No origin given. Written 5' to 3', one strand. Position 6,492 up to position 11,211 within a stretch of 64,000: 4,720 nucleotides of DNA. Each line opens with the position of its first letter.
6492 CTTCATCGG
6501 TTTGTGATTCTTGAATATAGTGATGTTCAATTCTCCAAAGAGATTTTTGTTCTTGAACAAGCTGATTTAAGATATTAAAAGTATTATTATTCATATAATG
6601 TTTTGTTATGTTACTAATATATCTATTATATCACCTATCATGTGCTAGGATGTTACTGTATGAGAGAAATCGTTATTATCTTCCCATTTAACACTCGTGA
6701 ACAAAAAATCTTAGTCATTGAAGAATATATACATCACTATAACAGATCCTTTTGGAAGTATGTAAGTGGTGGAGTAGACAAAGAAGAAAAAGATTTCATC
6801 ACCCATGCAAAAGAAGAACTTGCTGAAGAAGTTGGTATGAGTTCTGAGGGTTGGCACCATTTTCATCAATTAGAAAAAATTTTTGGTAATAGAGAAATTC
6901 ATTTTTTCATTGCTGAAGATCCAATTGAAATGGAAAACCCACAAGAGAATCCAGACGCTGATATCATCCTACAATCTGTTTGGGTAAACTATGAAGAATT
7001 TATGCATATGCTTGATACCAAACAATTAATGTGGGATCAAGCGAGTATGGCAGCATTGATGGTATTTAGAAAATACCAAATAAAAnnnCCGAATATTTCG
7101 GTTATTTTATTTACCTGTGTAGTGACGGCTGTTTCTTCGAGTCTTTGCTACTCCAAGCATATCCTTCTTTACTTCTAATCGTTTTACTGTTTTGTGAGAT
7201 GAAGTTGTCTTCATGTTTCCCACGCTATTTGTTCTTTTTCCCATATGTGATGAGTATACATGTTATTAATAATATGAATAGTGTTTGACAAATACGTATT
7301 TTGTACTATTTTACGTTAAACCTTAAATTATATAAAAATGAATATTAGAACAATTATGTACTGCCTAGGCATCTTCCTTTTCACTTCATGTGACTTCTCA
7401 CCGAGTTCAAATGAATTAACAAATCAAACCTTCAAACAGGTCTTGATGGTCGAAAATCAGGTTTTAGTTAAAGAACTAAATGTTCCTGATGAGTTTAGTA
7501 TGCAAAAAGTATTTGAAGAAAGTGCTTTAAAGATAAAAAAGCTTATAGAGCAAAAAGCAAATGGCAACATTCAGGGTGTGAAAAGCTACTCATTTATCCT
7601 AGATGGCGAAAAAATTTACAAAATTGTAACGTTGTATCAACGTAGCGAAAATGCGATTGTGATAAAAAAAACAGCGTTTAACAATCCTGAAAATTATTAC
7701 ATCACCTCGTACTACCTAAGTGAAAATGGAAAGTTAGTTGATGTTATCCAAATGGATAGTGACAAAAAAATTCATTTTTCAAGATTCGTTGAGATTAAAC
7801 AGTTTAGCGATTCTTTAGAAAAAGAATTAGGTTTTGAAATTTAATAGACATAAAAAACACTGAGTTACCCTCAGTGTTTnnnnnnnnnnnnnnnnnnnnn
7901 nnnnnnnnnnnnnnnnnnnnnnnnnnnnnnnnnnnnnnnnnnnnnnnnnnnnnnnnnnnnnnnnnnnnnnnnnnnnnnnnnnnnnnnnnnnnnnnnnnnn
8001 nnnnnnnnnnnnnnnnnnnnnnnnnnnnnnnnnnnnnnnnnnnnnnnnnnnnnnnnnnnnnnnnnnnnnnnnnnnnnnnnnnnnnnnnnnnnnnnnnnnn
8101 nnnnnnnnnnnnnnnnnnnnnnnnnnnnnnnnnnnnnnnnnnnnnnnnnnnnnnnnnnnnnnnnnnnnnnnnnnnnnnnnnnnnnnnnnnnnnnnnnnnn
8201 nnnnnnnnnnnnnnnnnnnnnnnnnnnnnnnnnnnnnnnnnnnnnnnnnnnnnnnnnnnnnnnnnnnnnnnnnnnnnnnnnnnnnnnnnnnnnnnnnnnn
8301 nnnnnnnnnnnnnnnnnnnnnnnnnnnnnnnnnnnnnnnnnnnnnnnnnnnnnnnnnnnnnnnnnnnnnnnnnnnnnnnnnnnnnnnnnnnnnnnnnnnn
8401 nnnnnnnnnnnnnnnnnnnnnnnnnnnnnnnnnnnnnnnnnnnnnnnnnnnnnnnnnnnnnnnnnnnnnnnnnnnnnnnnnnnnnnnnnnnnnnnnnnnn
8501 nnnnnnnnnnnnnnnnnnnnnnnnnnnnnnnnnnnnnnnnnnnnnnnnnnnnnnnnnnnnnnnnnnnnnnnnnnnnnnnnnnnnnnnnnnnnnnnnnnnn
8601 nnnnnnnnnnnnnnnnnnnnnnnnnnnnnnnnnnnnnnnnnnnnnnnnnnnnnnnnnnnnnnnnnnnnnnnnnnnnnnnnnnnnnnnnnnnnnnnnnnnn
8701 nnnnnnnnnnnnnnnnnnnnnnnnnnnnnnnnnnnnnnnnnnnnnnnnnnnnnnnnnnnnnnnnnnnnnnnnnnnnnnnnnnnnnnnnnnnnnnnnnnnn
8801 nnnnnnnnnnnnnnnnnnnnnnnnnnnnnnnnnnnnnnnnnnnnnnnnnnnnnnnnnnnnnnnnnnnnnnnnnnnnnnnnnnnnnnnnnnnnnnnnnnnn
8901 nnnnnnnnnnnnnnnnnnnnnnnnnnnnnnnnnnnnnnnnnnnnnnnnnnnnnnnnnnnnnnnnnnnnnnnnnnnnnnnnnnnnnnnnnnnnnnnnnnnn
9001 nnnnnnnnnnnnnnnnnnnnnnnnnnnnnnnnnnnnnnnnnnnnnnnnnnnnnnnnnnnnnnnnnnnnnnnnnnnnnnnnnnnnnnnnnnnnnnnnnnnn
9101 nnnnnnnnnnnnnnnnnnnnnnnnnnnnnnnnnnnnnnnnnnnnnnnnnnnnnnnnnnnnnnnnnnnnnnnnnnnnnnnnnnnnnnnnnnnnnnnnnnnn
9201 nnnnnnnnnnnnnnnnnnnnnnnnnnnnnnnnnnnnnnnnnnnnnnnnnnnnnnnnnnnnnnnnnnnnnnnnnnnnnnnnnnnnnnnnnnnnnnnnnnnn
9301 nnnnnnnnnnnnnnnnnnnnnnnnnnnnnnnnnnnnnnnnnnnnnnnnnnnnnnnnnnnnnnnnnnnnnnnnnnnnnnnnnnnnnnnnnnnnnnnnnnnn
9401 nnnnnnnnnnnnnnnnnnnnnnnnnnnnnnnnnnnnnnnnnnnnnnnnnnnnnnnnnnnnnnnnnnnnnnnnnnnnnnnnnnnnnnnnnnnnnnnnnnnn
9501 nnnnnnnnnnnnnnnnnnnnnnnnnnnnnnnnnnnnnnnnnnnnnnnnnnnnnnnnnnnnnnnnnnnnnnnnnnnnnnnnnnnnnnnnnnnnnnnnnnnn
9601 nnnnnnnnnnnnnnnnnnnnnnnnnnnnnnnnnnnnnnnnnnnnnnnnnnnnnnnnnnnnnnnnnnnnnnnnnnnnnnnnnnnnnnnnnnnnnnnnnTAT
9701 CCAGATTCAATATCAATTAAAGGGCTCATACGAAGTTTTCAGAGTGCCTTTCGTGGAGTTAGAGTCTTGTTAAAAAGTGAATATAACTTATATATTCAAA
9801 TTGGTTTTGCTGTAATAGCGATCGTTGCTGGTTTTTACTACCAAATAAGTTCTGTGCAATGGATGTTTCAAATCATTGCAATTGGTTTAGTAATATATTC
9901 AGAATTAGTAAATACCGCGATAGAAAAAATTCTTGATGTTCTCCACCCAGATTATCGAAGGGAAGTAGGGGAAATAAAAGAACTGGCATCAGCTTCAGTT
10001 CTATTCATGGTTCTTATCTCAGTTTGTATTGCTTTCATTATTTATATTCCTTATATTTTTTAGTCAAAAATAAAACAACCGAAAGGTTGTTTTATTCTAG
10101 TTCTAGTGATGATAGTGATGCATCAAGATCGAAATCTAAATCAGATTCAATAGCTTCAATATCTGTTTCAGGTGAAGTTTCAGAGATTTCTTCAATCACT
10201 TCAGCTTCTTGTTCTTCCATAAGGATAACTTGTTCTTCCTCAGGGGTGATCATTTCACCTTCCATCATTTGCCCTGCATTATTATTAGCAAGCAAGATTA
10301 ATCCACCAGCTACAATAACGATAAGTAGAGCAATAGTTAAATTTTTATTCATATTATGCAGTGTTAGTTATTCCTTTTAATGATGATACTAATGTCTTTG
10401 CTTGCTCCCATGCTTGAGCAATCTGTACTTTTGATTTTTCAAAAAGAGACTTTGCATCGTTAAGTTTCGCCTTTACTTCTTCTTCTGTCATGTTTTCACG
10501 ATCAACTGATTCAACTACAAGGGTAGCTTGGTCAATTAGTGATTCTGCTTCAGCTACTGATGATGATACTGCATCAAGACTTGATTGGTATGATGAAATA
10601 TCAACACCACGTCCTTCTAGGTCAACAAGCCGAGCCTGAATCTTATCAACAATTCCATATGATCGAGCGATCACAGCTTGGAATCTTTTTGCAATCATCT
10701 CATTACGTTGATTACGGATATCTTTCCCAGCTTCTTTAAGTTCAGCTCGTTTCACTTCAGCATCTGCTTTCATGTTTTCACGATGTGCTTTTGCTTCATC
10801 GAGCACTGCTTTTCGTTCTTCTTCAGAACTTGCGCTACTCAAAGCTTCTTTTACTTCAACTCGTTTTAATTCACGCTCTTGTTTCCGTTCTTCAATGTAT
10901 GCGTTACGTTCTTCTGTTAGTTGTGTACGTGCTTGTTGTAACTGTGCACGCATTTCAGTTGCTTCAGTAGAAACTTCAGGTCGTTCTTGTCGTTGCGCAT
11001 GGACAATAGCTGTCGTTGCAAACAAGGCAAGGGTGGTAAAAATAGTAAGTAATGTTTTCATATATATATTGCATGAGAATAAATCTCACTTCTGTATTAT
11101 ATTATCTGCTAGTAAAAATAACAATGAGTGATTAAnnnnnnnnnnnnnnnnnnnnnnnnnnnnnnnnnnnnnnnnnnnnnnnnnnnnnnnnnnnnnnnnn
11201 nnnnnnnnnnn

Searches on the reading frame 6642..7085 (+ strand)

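Call 37: search_protein_families(library=ncbifam, proteins=[window:6642-7085:+], max_evalue=1)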
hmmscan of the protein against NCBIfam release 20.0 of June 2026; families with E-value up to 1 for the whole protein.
window:6642-7085:+ (148 aa): 5 families
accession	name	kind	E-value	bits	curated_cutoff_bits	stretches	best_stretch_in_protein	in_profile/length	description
NF008736.0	PRK11762.1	equivalog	1.2e-09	37.9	169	1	8-145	47-180/186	ADP compounds hydrolase NudE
NF006961.0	PRK09438.1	equivalog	0.00011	21.7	103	1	11-68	13-63/151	dihydroneopterin triphosphate diphosphatase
NF008044.0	PRK10776.1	equivalog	0.0013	18.7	148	1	19-92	14-88/130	8-oxo-dGTP diphosphatase MutT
NF001938.0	PRK00714.1-5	equivalog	0.0031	16.9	116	1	31-68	40-76/172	RNA pyrophosphohydrolase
NF007834.0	PRK10546.1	equivalog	0.035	13.9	156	1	16-89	10-82/135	pyrimidine (deoxy)nucleoside triphosphate diphosphatase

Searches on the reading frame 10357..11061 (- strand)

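Call 12: search_protein_families(library=pfam, proteins=[window:10357-11061:-], max_evalue=0.01)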
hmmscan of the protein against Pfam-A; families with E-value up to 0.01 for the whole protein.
window:10357-11061:- (235 aa): 0 families

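Call 37: search_protein_families(library=ncbifam, proteins=[window:10357-11061:-], max_evalue=1)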
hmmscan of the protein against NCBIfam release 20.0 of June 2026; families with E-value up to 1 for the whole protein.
window:10357-11061:- (235 aa): 12 families
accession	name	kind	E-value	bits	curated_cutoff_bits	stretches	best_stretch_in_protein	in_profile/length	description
NF002375.0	PRK01371.1-2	equivalog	0.0045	17.2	137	1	83-149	73-135/137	sec-independent translocase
TIGR02468.1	sucrsPsyn_pln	equivalog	0.0068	14.2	1143.95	1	40-119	86-165/1051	sucrose-phosphate synthase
NF009548.0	PRK12938.1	equivalog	0.037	13.8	472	1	146-215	56-125/246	3-ketoacyl-ACP reductase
NF038350.1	taxis_HmpF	equivalog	0.05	12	200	1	58-223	114-278/553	pilus motility taxis protein HmpF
TIGR04527.1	mycoplas_twoTM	subfamily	0.07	12.8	125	1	2-185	10-172/248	MG_279/MG_280 family protein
TIGR02169.1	SMC_prok_A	equivalog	0.092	10.4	729.4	1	27-228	666-867/1165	chromosome segregation protein SMC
TIGR04320.1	Surf_Exclu_PgrA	domain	0.11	11.7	70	1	154-228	278-352/360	SEC10/PgrA surface exclusion domain-containing protein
NF009344.0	PRK12705.1-1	equivalog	0.3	9.6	831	1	24-220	45-233/572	hypothetical protein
TIGR00860.1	LIC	subfamily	0.35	9.5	280.2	1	7-107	315-417/462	cation transporter family protein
NF038305.1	HpsJ_fam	subfamily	0.51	10.2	60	1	16-134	99-211/234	HpsJ family protein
NF050014.1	HpsJ_like_B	equivalog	0.66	9.6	260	1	19-125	108-220/254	hormogonium polysaccharide biosynthesis protein HpsJ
NF041844.1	lipo_RadB_fam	equivalog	0.71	9.9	70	0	21-111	58-151/180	RadB family lipoprotein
